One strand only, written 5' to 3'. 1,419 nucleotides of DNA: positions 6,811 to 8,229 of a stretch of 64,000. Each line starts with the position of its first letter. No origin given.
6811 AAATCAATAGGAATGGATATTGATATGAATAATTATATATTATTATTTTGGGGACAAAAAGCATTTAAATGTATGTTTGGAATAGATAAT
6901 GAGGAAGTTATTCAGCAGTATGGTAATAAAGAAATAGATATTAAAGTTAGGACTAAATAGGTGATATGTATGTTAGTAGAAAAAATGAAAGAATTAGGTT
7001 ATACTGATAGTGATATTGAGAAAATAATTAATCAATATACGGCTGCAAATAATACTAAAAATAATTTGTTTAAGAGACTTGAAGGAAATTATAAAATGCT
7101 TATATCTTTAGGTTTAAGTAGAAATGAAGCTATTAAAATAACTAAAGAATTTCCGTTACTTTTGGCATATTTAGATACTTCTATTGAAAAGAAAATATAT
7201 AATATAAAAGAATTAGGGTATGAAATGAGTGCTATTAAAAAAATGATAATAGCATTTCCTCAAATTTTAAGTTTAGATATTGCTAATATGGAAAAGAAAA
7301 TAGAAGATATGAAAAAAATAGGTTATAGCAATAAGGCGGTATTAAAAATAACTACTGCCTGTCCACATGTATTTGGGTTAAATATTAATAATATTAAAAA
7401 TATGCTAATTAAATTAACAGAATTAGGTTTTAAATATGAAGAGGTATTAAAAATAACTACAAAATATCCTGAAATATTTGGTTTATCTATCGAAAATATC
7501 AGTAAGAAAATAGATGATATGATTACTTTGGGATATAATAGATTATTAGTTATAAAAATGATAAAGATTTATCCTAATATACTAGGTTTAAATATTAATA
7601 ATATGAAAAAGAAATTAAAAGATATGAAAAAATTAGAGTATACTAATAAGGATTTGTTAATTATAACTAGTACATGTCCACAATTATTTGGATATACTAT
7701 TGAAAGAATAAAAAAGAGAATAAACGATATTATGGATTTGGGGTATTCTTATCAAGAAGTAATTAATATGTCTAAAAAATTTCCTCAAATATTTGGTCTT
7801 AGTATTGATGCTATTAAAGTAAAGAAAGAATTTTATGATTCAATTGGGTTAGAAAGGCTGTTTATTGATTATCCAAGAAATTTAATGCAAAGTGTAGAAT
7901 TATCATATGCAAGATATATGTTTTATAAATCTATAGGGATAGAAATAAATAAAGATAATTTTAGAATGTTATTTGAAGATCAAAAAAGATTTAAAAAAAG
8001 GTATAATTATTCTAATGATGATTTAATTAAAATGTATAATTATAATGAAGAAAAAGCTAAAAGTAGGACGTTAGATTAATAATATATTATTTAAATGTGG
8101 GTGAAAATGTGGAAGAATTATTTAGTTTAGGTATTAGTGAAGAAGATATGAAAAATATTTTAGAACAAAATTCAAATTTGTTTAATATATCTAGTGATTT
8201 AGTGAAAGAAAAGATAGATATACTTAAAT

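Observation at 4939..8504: Tandem array of four bacterial genes built from mTERF-like repeats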

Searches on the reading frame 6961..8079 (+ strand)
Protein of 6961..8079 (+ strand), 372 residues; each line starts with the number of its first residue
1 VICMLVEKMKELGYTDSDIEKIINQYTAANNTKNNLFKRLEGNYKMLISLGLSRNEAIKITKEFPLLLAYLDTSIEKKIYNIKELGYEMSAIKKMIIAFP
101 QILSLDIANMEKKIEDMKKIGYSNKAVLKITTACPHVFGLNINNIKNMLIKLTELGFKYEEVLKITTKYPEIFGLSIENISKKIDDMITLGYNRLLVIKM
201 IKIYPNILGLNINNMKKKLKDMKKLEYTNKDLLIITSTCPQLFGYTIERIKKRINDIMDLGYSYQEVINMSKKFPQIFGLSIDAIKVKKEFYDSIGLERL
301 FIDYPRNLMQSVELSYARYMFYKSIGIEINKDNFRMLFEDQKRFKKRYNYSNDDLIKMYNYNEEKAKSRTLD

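Call 3: search_protein_families(library=pfam, proteins=[window:6961-8079:+], max_evalue=1)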
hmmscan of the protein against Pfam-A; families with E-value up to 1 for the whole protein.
window:6961-8079:+ (372 aa): 12 families
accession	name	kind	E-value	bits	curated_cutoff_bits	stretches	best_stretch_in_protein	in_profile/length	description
PF02536.19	mTERF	-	4.5e-39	134.6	23.1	3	109-220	145-256/314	mTERF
PF00627.37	UBA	-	4.4e-05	23.7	22.4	0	253-268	5-20/37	UBA/TS-N domain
PF22567.2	UBA_9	-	0.00013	22.2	27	0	254-273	9-28/43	UBA-like domain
PF08839.17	CDT1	-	0.00037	21.2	22.6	1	213-320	32-135/170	DNA replication factor CDT1 like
PF18039.7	UBA_6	-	0.0023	18.3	23.5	1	4-35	3-33/42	UBA-like domain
PF08069.17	Ribosomal_S13_N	-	0.0092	16.5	25.4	0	61-92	19-50/60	Ribosomal S13/S15 N-terminal domain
PF07499.19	RuvA_C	-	0.016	16.1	24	0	11-26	12-27/47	RuvA, C-terminal domain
PF10440.15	WIYLD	-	0.024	14.9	27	0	7-25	13-31/61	Ubiquitin-binding WIYLD domain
PF13224.11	DUF4032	-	0.036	14.4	23.8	0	249-267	19-37/163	Domain of unknown function (DUF4032)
PF15916.11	DUF4743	-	0.073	13.6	25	0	129-178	4-52/118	Domain of unknown function (DUF4743)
PF21267.3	UBAP-1_UBA2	-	0.074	13.3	27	0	82-95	8-21/39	Ubiquitin-associated protein 1, UBA2 domain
PF17267.7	DUF5333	-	0.1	13.3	27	0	5-32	43-70/110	Family of unknown function (DUF5333)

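Call 4: search_protein_families(library=ncbifam, proteins=[window:6961-8079:+], max_evalue=1)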
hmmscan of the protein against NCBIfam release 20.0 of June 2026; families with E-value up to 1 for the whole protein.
window:6961-8079:+ (372 aa): 4 families
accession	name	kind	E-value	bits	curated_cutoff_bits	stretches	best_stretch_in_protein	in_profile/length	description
TIGR00084.2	ruvA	equivalog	0.0011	18.7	85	0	5-32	163-190/202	Holliday junction branch migration protein RuvA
NF043076.1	PHA_gran_PhaM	subfamily_domain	0.0058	16.1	38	0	104-120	6-22/52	PhaM family polyhydroxyalkanoate granule multifunctional regulatory protein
NF010549.0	PRK13942.1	equivalog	0.072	12.6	282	0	226-278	143-195/215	protein-L-isoaspartate O-methyltransferase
NF009544.0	PRK12928.1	subfamily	0.089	12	210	1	121-198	156-228/300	lipoyl synthase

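Call 9: search_solved_structures(query=window:6961-8079:+, max_evalue=1, show_alignments=1)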
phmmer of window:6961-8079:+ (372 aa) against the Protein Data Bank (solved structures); distinct sequences matched with E-value up to 1: 18.
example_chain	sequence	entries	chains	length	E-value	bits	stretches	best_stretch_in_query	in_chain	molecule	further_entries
3mvb_O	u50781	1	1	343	6.1e-08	35.5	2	34-224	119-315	Transcription termination factor, mitochondrial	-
5crj_O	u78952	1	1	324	6.5e-08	35.4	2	33-224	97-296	Transcription termination factor 1, mitochondrial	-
5cky_O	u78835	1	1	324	9.1e-08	34.9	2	33-223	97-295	Transcription termination factor 1, mitochondrial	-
5crk_O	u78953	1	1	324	1.1e-07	34.6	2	32-224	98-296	Transcription termination factor 1, mitochondrial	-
5co0_O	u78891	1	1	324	1.4e-07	34.3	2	33-224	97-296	Transcription termination factor 1, mitochondrial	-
3mva_O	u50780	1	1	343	2.1e-07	33.7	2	33-224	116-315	Transcription termination factor, mitochondrial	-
3n6s_A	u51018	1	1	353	3.2e-07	33.1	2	32-224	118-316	Transcription termination factor, mitochondrial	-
3m66_A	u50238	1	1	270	7.7e-07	31.9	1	143-279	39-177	mTERF domain-containing protein 1, mitochondrial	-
3n7q_A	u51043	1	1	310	1.9e-06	30.6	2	34-224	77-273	Transcription termination factor, mitochondrial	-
4yxx_A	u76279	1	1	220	0.0025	20.3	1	45-271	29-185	dTor_6x35L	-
4fp9_B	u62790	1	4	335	0.0027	20.2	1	174-290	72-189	mTERF domain-containing protein 2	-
7o9k_A2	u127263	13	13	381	0.0035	19.9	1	174-289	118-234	Transcription termination factor 4, mitochondrial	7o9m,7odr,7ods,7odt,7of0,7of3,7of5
9e9c_y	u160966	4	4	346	0.0036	19.8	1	151-326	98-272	Transcription termination factor 4, mitochondrial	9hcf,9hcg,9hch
4fzv_B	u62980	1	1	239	0.0045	19.5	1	94-177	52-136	mTERF domain-containing protein 2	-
8s6p_A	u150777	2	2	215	0.52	12.7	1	51-253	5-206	TRP_18 F116W (R0) | TRP_18 F116W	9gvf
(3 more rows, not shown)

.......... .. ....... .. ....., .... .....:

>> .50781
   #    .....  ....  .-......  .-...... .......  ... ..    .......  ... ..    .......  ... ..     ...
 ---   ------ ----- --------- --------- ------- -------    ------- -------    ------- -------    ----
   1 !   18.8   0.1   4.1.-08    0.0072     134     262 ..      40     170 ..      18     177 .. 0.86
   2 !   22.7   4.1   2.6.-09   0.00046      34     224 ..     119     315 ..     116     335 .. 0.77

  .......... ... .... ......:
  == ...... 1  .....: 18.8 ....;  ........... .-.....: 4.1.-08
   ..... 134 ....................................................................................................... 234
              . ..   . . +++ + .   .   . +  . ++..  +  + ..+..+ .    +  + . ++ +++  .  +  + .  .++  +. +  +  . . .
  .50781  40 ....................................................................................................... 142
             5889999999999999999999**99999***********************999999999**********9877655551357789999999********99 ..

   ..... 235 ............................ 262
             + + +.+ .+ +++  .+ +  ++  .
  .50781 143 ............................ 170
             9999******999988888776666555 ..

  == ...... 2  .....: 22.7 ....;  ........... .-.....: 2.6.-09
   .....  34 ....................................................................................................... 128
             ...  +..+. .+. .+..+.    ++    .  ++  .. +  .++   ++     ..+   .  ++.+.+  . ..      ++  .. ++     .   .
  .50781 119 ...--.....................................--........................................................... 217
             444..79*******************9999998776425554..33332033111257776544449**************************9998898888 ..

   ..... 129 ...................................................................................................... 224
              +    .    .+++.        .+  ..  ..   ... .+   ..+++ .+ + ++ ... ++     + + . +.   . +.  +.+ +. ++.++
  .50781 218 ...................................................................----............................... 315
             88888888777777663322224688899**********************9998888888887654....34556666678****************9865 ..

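Call 11: find_homologous_proteins(query=window:6961-8079:+)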
Query window:6961-8079:+ (372 aa): 117 proteins with E <= 0.001 among 4983 candidates.
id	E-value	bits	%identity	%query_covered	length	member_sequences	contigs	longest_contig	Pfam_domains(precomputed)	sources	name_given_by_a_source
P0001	2.7e-89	318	35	96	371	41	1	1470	PF02536.20,PF07499.20,PF22567.3,PF18039.8,PF00627.38,PF08069.18,PF23950.2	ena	-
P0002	6.2e-83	297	38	96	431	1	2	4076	PF02536.20,PF22567.3,PF18039.8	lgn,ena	-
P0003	1.2e-74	270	34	99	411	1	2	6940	PF02536.20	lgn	-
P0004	5.2e-72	261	44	88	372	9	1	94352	PF02536.20,PF07499.20,PF18039.8,PF00627.38,PF08620.16,PF08069.18,PF28167.1,PF23950.2,PF06290.17,PF00490.28,PF10440.16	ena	-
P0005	3.6e-71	258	41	99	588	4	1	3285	PF02536.20,PF02224.25,PF13207.13,PF13189.13,PF13238.13,PF23255.2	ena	-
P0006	1.2e-70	257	48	66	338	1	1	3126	PF28576.1,PF02536.20,PF07499.20,PF22567.3,PF18039.8,PF00627.38,PF05965.20,PF08069.18,PF28167.1,PF23950.2,PF10440.16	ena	-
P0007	1.2e-70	256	41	76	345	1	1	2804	PF02536.20,PF07499.20,PF22567.3,PF18039.8,PF02687.28,PF00627.38,PF20155.5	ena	-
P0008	2.0e-68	249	35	66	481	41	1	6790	PF02536.20,PF07499.20,PF00627.38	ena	-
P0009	2.2e-68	249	33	87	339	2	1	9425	PF02536.20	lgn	-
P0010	6.3e-67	244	35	83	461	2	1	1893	PF02536.20,PF00627.38,PF08069.18,PF28167.1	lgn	-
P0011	8.2e-65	237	39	65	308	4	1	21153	PF02536.20,PF07499.20,PF00627.38,PF10440.16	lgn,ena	-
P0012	2.5e-64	236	47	65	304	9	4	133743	PF24196.2,PF02536.20,PF22567.3,PF18039.8,PF00627.38,PF28167.1,PF09813.15,PF23255.2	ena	-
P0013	1.2e-63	234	47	67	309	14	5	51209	PF02536.20,PF22567.3,PF18039.8,PF00627.38,PF23255.2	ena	-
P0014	3.3e-63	232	41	75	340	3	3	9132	PF02536.20,PF07499.20,PF22567.3,PF18039.8,PF00627.38,PF08069.18,PF23950.2,PF20155.5,PF23255.2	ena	-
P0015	4.3e-63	232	42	66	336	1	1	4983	PF02536.20,PF07499.20,PF22567.3,PF18039.8,PF08069.18,PF23950.2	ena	-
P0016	5.4e-63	231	41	76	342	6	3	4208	PF02536.20,PF07499.20,PF22567.3,PF18039.8,PF00627.38,PF28167.1,PF10440.16,PF23255.2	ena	-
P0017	4.2e-62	228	34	67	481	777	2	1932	PF02536.20,PF07499.20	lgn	-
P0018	6.2e-62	228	31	66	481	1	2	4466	PF02536.20,PF07499.20,PF00627.38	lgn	-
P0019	1.9e-61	226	45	55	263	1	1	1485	PF02536.20,PF00627.38,PF28167.1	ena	-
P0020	4.4e-61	225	46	67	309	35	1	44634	PF02536.20,PF22567.3,PF18039.8,PF00627.38,PF02787.26,PF16701.11,PF23255.2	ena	-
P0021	3.6e-60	222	31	66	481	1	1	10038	PF02536.20,PF00627.38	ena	-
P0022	9.4e-60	221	41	77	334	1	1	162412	PF02536.20,PF07499.20,PF22567.3,PF18039.8,PF00627.38,PF08069.18,PF23950.2,PF10440.16,PF23255.2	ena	-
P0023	1.0e-59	221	45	67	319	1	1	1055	PF02536.20,PF07499.20,PF18039.8,PF00627.38,PF22182.3,PF10440.16,PF09813.15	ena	-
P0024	4.9e-59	218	39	75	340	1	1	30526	PF02536.20,PF07499.20,PF08542.17,PF18039.8,PF10440.16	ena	-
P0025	5.4e-59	218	40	77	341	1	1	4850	PF02536.20,PF07499.20,PF22567.3,PF18039.8,PF00627.38,PF23950.2,PF10440.16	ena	-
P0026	5.0e-58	215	45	68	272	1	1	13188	PF02536.20,PF07499.20,PF22567.3,PF00627.38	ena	-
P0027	8.4e-58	214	39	76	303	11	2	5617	PF28576.1,PF02536.20,PF07499.20,PF22567.3,PF08542.17,PF18039.8,PF10557.16,PF00627.38,PF28167.1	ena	-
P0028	5.3e-57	212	38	85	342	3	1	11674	PF02536.20,PF22567.3,PF00627.38,PF19355.5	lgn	-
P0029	1.3e-56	210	47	59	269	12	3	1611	PF02536.20,PF22567.3,PF18039.8,PF00627.38,PF28167.1,PF23255.2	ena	-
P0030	1.3e-56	210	39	69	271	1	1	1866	PF02536.20,PF22567.3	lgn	-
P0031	1.4e-56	210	36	99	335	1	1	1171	PF02536.20,PF18039.8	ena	-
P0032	1.5e-56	210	45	59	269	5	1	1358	PF28576.1,PF02536.20,PF22567.3,PF18039.8,PF00627.38,PF28167.1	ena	-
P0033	1.9e-55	207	31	99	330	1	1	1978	PF02536.20,PF18039.8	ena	-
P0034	2.7e-55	206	44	62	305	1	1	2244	PF02536.20,PF22567.3,PF18039.8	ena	-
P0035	3.9e-55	206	50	59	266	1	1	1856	PF02536.20,PF07499.20,PF00627.38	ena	-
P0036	6.2e-55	205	45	60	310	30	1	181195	PF00157.24,PF02536.20,PF07499.20,PF18039.8,PF10440.16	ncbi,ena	-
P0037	9.3e-55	204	42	66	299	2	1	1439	PF02536.20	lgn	-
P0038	3.3e-54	202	40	66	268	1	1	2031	PF28576.1,PF02536.20,PF07499.20,PF22567.3,PF08542.17,PF18039.8,PF00627.38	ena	-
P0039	2.3e-53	200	43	68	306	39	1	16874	PF02536.20,PF07499.20,PF18039.8,PF22182.3,PF08069.18,PF23950.2,PF10440.16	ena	-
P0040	3.1e-53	199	47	58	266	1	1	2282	PF02536.20,PF22567.3,PF00627.38,PF28167.1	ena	-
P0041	4.1e-53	199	43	68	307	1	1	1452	PF02536.20,PF07499.20,PF22567.3,PF18039.8,PF00627.38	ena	-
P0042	4.4e-53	199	49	57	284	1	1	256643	PF02536.20,PF18039.8,PF00627.38,PF08069.18,PF23950.2,PF10440.16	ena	-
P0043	1.3e-52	197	48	59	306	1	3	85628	PF02536.20,PF18039.8,PF00627.38,PF08069.18,PF23950.2,PF10440.16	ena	-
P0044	4.7e-52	195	47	59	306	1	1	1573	PF02536.20,PF18039.8,PF00627.38,PF08069.18,PF23950.2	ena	-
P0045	5.8e-52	195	42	68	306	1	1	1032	PF02536.20,PF07499.20,PF18039.8,PF10440.16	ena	-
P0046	1.1e-51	194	33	97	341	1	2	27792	PF02536.20,PF18039.8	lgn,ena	-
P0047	1.7e-51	194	44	65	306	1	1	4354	PF02536.20,PF07499.20,PF18039.8,PF08069.18,PF23950.2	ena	-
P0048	9.7e-50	188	38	66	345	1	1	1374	PF02536.20,PF07499.20,PF18039.8,PF23255.2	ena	-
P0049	1.2e-49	188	42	67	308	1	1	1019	PF02536.20,PF00627.38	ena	-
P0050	1.3e-49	187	44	65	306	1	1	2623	PF02536.20,PF07499.20,PF22567.3,PF18039.8,PF10440.16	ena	-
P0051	3.1e-49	186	48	58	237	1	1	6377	PF02536.20,PF22567.3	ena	-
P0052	6.4e-49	185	45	67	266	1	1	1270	PF02536.20,PF07499.20,PF10440.16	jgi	-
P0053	8.0e-49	185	41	67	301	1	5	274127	PF02536.20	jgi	-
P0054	8.5e-49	185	37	68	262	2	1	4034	PF02536.20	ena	-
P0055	1.0e-48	184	42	56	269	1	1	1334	PF02536.20,PF18039.8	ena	-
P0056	1.9e-48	184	40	62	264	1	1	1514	PF02536.20,PF07499.20,PF18039.8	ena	-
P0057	2.4e-48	183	46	61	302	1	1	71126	PF02536.20,PF07499.20,PF18039.8,PF00627.38,PF23950.2,PF10440.16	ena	-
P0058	4.2e-48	182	43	59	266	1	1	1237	PF02536.20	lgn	-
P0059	5.7e-48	182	42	62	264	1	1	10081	PF02536.20,PF07499.20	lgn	-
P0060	6.4e-48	182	45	49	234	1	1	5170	PF02536.20,PF22567.3,PF18039.8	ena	-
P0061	1.2e-47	181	47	52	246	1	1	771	PF02536.20,PF22567.3,PF00627.38,PF28167.1,PF10440.16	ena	-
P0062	2.6e-47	180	36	78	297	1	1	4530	PF02536.20,PF07499.20,PF22567.3,PF18039.8,PF00627.38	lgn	-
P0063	3.2e-47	180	45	57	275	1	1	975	PF02536.20,PF00627.38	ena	-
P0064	4.9e-47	179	43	57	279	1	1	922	PF02536.20,PF07499.20,PF00627.38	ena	-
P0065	1.1e-46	178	44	58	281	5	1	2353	PF02536.20,PF07499.20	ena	-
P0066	1.3e-46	177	43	58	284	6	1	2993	PF02536.20,PF07499.20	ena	-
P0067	1.5e-46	177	45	49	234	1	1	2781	PF02536.20,PF22567.3,PF18039.8,PF00627.38,PF23255.2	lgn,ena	-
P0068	1.8e-46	177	43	57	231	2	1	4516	PF02536.20,PF07499.20,PF22567.3,PF18039.8,PF00627.38,PF28167.1,PF23255.2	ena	-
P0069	2.0e-46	177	45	58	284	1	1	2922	PF02536.20,PF07499.20,PF00627.38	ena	-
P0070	2.8e-46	176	47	56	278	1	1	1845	PF02536.20,PF22567.3,PF00627.38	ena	-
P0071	4.2e-46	176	46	57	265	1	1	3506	PF02536.20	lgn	-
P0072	5.9e-46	175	43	55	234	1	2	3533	PF02536.20,PF22567.3,PF18039.8,PF00627.38,PF28167.1,PF23255.2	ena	-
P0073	9.7e-46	175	38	68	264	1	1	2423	PF02536.20,PF07499.20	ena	-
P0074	1.1e-45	174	40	67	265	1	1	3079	PF02536.20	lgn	-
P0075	1.2e-45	174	43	55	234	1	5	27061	PF02536.20,PF22567.3,PF18039.8,PF00627.38,PF28167.1,PF23255.2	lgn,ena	-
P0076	1.2e-45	174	42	57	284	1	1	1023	PF02536.20,PF07499.20,PF22567.3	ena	-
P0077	1.3e-45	174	46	58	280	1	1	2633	PF02536.20,PF22567.3,PF00627.38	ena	-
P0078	1.4e-45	174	46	56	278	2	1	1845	PF02536.20,PF22567.3,PF00627.38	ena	-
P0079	1.8e-45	174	44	59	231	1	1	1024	PF02536.20,PF00627.38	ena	-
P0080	3.0e-45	173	43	67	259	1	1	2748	PF02536.20,PF07499.20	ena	-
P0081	6.7e-45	172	41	66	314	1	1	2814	PF02536.20,PF07499.20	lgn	-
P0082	9.4e-45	171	44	56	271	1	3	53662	PF02536.20,PF22567.3,PF18039.8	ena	-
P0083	9.7e-45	171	43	55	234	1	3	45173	PF02536.20,PF22567.3,PF18039.8,PF00627.38,PF28167.1,PF23255.2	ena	-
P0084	1.6e-44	171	43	59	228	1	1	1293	PF02536.20,PF22567.3,PF00627.38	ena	-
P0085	2.9e-44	170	38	68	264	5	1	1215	PF02536.20,PF07499.20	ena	-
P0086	2.9e-44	170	40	56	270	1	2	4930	PF02536.20,PF07499.20,PF22567.3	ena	-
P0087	5.6e-44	169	42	57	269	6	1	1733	PF02536.20,PF07499.20,PF22567.3,PF00627.38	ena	-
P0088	6.8e-44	169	39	69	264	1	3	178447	PF02536.20,PF07499.20,PF18039.8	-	-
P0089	5.2e-43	166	42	61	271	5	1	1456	PF02536.20,PF18039.8,PF10440.16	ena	-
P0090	1.0e-42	165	41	61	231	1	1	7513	PF02536.20,PF22567.3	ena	-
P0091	3.9e-42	163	41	61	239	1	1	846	PF02536.20,PF23255.2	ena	-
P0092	2.2e-41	160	41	61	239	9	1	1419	PF02536.20,PF23255.2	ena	-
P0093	2.2e-41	160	43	54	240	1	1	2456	PF02536.20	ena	-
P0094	2.3e-41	160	44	49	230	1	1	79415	PF02536.20,PF18039.8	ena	-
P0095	2.7e-41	160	48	47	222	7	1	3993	PF02536.20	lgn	-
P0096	4.2e-41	159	32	61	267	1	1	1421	PF02536.20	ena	-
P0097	2.5e-40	157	37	62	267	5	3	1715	PF02536.20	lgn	-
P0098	3.2e-40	157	43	48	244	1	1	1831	PF02536.20,PF07499.20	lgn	-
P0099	5.6e-40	156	43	49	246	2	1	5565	PF02536.20,PF07499.20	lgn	-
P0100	7.4e-40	155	44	48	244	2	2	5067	PF02536.20,PF07499.20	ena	-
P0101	2.8e-39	153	43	49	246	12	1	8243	PF02536.20,PF07499.20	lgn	-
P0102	7.4e-39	152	42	49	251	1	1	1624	PF02536.20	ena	-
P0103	9.6e-39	152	45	43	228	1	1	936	PF02536.20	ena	-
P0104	1.1e-37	148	42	47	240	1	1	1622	PF02536.20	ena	-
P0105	3.6e-37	146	44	50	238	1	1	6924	PF02536.20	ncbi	-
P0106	1.4e-36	145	49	42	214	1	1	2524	PF02536.20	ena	-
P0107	2.6e-36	144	41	48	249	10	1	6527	PF02536.20,PF07499.20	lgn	-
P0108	2.9e-35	140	39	48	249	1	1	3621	PF02536.20,PF07499.20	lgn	-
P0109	4.0e-35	140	43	40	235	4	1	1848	PF02536.20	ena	-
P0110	1.5e-34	138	51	32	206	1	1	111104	PF02536.20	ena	-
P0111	2.5e-34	137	36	59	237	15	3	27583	PF02536.20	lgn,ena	-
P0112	5.7e-34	136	49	33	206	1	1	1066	PF02536.20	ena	-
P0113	1.6e-33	134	51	31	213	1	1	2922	PF02536.20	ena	-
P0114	2.0e-33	134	47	40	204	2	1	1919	PF02536.20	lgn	-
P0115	3.2e-31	127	44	40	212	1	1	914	PF02536.20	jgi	jgi:hypothetical protein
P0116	3.3e-24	104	32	72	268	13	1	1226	PF02536.20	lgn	-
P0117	3.9e-9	54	24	49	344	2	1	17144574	PF02536.20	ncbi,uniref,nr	ncbi:uncharacterized protein LOC123229076 [Mangifera indica]|uniref:uncharacterized protein LOC12322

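Call 17: list_cluster_members(proteins=[P0036, P0105, P0004, P0012, P0022, P0042, P0053, P0005, P0001, P0017])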
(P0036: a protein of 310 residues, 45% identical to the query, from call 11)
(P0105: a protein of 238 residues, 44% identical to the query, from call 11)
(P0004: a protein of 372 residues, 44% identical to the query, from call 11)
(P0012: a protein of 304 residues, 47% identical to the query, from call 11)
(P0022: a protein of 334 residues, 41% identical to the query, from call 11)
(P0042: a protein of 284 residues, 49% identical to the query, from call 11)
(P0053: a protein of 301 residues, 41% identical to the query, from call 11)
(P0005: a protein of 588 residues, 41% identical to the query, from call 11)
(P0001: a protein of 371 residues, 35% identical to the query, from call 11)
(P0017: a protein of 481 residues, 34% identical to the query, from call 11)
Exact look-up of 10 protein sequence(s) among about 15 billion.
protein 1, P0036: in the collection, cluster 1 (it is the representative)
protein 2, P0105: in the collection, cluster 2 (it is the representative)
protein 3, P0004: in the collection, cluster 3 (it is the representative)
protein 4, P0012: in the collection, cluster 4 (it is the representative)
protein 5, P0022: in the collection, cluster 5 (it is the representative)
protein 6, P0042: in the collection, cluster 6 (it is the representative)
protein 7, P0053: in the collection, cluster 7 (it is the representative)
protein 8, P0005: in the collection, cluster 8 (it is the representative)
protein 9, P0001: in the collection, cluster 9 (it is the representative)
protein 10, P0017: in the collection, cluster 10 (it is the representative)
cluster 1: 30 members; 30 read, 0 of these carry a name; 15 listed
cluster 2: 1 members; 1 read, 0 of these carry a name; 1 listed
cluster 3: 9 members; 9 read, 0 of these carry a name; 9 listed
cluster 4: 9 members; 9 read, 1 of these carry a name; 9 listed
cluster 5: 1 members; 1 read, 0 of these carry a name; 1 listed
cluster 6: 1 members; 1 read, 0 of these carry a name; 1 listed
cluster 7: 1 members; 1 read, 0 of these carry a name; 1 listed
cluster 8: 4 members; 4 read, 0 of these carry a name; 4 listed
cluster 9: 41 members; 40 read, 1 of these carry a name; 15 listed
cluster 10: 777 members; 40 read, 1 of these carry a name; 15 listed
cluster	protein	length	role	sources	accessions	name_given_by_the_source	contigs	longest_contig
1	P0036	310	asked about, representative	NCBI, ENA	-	-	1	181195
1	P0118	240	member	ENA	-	-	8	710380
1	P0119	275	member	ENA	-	-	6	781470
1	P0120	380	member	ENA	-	-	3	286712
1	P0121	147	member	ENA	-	-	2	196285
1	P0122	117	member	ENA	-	-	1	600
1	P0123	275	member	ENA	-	-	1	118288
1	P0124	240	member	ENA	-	-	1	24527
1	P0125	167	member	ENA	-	-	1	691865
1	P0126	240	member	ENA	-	-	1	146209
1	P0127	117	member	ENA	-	-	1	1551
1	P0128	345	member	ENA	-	-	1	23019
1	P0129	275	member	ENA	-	-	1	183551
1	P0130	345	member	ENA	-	-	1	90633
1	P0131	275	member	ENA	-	-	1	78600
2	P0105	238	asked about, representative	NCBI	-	-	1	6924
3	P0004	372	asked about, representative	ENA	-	-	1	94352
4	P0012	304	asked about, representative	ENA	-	-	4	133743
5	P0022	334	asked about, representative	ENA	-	-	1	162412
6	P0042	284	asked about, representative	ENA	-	-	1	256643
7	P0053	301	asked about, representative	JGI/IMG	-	-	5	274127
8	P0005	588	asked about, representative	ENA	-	-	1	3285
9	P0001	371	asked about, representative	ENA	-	-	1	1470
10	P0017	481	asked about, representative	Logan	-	-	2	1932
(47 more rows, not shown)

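Call 19: find_related_loci(query=window:6961-8079:+, collection=genome_contigs, flank=8000)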
Query window:6961-8079:+ (372 aa) in genome_contigs; peptide patterns used: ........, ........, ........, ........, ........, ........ (x = any residue, [..] = any of these).
166 stretches matched a pattern, but none encodes a relative of the query by tblastn (E <= 1e-3).
